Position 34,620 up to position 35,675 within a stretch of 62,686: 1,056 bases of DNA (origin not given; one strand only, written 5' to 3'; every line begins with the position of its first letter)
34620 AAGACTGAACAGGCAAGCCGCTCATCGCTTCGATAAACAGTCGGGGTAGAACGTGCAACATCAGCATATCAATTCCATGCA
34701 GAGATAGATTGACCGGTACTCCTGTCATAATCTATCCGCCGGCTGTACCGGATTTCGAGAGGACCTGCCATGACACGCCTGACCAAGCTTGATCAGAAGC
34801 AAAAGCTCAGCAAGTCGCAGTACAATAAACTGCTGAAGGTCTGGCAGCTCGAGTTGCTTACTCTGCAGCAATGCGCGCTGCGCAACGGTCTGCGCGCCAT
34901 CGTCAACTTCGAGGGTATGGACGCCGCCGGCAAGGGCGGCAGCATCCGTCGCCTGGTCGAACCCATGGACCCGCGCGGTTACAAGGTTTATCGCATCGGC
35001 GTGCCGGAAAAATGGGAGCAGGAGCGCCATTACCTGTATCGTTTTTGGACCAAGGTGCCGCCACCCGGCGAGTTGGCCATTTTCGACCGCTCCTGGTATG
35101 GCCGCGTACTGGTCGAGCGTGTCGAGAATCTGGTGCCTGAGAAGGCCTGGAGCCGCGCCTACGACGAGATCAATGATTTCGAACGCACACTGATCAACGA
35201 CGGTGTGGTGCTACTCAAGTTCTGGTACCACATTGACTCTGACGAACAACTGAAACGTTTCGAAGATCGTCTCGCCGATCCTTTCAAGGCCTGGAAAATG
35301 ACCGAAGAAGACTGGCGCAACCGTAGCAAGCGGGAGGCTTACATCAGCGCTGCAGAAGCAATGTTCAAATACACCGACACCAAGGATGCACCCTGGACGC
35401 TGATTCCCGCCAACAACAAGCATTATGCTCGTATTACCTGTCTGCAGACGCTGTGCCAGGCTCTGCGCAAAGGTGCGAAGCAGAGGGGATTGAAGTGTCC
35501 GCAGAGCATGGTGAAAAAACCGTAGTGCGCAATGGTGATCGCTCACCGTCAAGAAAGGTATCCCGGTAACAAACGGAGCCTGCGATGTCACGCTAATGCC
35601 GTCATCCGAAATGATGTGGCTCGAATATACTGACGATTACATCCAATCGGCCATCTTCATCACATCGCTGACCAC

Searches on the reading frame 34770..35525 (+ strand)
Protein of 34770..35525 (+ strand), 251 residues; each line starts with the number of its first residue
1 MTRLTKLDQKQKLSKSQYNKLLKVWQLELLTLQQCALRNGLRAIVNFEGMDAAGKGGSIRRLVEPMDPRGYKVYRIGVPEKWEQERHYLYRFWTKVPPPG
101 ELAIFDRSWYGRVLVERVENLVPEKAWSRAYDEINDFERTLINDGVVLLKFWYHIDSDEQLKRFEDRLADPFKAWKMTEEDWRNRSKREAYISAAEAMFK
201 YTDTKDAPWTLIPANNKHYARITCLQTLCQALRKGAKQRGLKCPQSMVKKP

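Call 94: search_protein_families(library=pfam, proteins=[window:34770-35525:+], max_evalue=0.001)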
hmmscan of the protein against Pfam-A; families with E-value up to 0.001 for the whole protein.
window:34770-35525:+ (251 aa): 1 family
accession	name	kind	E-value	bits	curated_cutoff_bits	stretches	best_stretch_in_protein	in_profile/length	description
PF03976.20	PPK2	-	1.3e-80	270.7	22.3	1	12-238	1-227/229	Polyphosphate kinase 2 (PPK2)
